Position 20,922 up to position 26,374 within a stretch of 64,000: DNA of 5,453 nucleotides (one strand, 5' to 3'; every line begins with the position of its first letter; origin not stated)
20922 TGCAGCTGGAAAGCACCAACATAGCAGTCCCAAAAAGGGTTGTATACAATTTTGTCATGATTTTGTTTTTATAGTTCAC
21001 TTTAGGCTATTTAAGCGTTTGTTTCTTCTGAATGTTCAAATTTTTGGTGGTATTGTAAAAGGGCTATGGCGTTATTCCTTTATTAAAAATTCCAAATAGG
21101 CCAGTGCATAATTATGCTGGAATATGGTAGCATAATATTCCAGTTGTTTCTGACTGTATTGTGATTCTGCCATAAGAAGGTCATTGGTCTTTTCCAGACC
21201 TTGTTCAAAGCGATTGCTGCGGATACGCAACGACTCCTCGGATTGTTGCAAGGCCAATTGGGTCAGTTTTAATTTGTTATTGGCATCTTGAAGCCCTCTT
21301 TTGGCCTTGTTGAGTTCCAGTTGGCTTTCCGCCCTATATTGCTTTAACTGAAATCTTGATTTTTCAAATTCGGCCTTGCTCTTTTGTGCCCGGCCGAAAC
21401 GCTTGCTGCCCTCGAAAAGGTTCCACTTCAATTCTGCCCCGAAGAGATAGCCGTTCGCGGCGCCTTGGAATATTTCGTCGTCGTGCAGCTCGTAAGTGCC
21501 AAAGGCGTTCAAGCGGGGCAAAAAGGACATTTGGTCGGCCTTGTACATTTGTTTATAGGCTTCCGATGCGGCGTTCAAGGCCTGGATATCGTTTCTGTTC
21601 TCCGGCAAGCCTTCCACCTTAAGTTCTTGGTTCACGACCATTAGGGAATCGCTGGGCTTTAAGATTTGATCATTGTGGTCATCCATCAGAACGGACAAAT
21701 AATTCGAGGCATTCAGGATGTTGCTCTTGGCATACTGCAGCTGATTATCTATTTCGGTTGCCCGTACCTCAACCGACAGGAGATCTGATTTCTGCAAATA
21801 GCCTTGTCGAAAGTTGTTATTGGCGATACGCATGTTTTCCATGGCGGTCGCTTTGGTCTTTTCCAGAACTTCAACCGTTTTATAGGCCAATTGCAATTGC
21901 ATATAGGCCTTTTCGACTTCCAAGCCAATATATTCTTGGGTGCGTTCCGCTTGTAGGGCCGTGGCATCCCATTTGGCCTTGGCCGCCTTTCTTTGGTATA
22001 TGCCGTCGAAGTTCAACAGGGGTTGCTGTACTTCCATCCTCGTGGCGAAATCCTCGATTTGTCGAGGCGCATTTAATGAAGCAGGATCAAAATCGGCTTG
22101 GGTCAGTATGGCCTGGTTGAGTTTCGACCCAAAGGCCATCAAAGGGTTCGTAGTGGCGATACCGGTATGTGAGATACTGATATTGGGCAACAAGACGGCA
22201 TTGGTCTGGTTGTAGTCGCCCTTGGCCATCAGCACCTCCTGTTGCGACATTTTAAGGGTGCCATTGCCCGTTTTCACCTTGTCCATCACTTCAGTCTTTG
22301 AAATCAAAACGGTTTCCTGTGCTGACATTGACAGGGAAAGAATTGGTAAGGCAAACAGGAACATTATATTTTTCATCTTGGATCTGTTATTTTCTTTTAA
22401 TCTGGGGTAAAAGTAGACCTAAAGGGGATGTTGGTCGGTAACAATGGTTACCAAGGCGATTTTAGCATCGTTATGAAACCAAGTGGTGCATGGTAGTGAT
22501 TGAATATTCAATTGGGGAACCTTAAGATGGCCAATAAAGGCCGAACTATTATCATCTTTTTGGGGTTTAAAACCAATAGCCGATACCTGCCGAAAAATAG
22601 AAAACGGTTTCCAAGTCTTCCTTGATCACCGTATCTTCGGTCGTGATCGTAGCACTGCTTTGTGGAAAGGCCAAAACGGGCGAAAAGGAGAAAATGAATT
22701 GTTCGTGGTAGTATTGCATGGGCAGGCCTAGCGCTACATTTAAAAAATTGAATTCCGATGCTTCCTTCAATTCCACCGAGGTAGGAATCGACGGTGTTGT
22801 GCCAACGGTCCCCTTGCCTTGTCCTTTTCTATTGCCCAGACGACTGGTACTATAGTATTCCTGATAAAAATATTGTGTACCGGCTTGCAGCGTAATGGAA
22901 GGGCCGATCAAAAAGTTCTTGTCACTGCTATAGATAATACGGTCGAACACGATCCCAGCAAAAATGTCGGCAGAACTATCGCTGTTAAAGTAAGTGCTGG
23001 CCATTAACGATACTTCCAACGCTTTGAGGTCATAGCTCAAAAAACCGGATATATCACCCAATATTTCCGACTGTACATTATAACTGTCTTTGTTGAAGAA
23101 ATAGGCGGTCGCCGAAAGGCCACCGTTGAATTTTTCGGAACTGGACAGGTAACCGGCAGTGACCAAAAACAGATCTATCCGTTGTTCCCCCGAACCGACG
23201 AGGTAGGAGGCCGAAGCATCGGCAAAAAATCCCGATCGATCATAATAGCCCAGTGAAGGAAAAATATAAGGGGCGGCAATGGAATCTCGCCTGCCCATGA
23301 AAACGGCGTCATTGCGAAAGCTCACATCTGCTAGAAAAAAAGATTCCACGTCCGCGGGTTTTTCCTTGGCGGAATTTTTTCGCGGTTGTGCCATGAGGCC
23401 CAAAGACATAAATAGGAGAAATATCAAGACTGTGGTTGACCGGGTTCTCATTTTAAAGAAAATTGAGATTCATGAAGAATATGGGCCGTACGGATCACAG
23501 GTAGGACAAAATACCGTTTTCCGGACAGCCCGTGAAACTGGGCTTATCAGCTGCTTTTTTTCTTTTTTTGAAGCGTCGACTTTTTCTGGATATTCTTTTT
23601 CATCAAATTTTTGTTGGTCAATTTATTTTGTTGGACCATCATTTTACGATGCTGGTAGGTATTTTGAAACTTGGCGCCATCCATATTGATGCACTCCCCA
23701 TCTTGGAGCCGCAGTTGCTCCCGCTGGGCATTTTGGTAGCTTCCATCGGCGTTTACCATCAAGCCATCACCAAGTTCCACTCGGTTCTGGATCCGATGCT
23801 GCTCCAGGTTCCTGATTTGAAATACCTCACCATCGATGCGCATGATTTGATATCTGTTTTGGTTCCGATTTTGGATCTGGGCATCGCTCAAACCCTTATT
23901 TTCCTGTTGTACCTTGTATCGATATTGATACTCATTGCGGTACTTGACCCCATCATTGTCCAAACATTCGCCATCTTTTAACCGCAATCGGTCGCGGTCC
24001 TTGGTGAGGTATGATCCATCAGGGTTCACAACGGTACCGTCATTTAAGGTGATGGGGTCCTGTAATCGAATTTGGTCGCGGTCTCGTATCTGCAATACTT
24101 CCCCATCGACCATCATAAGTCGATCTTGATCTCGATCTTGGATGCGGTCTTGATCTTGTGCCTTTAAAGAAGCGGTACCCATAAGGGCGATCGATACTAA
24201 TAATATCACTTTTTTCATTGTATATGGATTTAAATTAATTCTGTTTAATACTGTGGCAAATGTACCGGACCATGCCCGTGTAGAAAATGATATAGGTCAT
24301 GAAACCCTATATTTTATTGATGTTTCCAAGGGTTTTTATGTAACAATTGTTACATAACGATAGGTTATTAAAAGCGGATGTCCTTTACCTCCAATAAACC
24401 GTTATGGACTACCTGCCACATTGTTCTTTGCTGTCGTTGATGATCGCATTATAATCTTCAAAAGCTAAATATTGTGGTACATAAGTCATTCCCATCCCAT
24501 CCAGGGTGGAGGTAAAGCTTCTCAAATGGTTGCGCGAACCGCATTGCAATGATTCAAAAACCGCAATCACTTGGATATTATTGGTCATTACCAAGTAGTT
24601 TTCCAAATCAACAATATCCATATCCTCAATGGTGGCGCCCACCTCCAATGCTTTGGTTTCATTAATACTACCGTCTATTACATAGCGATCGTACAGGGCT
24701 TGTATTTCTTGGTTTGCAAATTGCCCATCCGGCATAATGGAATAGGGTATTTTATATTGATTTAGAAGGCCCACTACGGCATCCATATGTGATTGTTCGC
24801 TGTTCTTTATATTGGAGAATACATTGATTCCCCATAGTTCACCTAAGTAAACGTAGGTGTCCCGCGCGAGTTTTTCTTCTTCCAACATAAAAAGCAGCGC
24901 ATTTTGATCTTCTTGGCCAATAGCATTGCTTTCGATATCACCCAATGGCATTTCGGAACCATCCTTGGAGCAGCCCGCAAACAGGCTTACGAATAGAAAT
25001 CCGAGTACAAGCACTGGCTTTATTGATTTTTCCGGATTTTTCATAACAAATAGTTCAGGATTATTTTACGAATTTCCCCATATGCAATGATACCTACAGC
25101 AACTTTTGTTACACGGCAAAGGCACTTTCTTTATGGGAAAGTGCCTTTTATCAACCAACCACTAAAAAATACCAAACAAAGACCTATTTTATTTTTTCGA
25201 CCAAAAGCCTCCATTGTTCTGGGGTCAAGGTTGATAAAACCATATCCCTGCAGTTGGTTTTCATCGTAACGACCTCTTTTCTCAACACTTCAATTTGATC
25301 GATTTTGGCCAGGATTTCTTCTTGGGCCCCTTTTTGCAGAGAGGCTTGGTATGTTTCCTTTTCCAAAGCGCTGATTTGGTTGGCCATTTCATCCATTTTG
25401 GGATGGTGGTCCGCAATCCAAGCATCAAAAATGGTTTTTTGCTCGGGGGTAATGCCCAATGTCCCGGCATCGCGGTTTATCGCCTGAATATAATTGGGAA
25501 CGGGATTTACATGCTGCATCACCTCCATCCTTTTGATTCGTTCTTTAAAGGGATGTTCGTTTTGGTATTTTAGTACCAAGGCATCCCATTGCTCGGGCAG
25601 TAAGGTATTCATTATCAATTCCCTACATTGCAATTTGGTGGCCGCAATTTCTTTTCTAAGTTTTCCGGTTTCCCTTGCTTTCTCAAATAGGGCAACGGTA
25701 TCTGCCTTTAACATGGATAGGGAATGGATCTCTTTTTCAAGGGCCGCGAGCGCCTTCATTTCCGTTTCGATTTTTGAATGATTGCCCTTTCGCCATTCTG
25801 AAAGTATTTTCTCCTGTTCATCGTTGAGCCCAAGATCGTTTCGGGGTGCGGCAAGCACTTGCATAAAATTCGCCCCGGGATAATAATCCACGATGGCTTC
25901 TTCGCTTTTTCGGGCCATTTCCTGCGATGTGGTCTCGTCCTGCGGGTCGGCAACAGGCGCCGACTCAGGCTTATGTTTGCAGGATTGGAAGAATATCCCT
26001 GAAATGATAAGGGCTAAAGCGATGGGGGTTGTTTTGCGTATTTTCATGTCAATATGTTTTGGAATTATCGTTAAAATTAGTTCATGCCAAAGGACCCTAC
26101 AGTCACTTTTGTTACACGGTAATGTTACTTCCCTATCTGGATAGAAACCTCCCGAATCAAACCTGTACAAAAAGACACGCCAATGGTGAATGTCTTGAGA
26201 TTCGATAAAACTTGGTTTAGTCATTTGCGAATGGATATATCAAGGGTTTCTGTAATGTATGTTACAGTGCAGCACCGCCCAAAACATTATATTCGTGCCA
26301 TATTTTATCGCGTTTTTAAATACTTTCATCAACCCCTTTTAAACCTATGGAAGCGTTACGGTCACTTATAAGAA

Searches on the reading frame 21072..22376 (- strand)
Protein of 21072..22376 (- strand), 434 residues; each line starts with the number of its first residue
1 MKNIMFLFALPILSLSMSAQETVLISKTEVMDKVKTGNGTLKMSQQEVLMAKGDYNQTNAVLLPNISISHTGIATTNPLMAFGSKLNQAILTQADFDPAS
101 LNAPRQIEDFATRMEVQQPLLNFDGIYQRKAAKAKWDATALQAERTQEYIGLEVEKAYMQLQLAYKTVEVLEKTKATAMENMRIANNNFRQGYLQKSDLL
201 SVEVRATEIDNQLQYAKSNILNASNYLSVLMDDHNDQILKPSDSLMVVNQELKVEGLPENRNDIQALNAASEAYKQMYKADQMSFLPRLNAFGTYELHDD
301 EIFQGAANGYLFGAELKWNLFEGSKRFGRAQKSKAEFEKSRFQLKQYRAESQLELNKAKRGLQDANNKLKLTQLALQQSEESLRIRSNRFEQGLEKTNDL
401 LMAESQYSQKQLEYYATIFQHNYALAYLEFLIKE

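Call 25: search_protein_families(library=pfam, proteins=[window:21072-22376:-], max_evalue=0.001)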
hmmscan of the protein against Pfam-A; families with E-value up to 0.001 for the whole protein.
window:21072-22376:- (434 aa): 1 family
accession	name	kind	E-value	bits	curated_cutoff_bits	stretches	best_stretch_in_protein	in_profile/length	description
PF02321.23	OEP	-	8.8e-42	143.5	22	2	259-432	10-186/187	Outer membrane efflux protein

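Call 26: search_protein_families(library=ncbifam, proteins=[window:21072-22376:-], max_evalue=0.001)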
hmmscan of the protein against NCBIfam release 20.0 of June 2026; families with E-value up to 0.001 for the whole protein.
window:21072-22376:- (434 aa): 3 families
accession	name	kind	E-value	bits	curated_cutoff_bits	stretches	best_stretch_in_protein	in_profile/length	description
TIGR01844.1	type_I_sec_TolC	subfamily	5.4e-18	65.2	225.15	1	36-423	14-388/414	TolC family outer membrane protein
TIGR01845.1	outer_NodT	subfamily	2.3e-17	63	210.05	1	129-414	146-439/460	efflux transporter outer membrane subunit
NF052390.1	efflux_OMP_AbuO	equivalog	6.2e-10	38.3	700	1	28-416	24-414/447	multidrug efflux outer membrane protein AbuO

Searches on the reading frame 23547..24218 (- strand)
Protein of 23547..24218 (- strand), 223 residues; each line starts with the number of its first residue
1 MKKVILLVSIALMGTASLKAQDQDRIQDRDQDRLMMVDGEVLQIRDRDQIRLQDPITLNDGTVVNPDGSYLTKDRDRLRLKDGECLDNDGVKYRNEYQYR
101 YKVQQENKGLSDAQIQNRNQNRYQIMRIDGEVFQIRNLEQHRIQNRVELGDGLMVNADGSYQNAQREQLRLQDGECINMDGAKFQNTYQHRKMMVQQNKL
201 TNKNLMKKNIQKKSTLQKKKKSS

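Call 25: search_protein_families(library=pfam, proteins=[window:23547-24218:-], max_evalue=0.001)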
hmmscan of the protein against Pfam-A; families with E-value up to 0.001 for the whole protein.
window:23547-24218:- (223 aa): 3 families
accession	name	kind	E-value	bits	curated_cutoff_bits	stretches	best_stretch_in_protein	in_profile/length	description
PF20606.3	DUF6799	-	2.5e-25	88.4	26.8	2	31-90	1-61/63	Domain of unknown function (DUF6799)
PF24295.1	DUF7480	-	1.7e-06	28.6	27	0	76-117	47-88/100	Domain of unknown function (DUF7480)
PF21992.2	DUF6927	-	0.00067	20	27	0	43-63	24-44/74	Domain of unknown function (DUF6927)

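Call 26: search_protein_families(library=ncbifam, proteins=[window:23547-24218:-], max_evalue=0.001)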
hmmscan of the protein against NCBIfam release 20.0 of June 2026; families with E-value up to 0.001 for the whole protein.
window:23547-24218:- (223 aa): 1 family
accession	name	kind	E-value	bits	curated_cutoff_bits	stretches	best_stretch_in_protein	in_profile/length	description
NF045617.1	mostly_LP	subfamily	6e-05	23.1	43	0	76-108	72-104/119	putative T6SS immunity periplasmic lipoprotein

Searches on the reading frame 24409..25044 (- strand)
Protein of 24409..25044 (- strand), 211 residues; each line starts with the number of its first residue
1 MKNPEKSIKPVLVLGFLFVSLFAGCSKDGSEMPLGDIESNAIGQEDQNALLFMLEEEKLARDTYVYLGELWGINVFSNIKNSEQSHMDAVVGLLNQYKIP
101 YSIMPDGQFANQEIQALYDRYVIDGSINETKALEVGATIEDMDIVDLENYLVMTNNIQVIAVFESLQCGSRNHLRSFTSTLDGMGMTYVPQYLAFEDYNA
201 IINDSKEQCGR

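Call 25: search_protein_families(library=pfam, proteins=[window:24409-25044:-], max_evalue=0.001)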
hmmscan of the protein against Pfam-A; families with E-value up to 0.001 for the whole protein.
window:24409-25044:- (211 aa): 1 family
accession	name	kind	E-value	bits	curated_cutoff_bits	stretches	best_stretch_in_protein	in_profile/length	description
PF09968.15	DUF2202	-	2.3e-47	161.2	22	1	47-203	2-160/162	Uncharacterized protein domain (DUF2202)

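Call 26: search_protein_families(library=ncbifam, proteins=[window:24409-25044:-], max_evalue=0.001)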
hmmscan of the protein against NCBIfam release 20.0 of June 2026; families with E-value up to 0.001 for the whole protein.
window:24409-25044:- (211 aa): 0 families

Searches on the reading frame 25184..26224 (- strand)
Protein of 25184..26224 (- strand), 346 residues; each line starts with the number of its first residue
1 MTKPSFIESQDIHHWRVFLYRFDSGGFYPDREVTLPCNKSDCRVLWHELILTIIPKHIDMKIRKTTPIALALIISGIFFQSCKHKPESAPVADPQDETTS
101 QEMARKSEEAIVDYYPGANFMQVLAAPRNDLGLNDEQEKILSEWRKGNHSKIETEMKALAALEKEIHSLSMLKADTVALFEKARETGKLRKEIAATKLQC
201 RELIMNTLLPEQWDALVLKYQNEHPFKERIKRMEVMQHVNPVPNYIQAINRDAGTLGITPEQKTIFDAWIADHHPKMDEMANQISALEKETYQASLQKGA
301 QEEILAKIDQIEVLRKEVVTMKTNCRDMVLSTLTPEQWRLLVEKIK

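Call 25: search_protein_families(library=pfam, proteins=[window:25184-26224:-], max_evalue=0.001)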
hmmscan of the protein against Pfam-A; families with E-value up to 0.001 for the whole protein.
window:25184-26224:- (346 aa): 0 families

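Call 26: search_protein_families(library=ncbifam, proteins=[window:25184-26224:-], max_evalue=0.001)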
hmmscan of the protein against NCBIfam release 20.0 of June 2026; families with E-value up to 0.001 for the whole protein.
window:25184-26224:- (346 aa): 0 families

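Call 60: search_protein_families(library=pfam, proteins=[window:25184-26044:-], max_evalue=0.0001)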
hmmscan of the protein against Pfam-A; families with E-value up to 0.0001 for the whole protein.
window:25184-26044:- (286 aa): 0 families
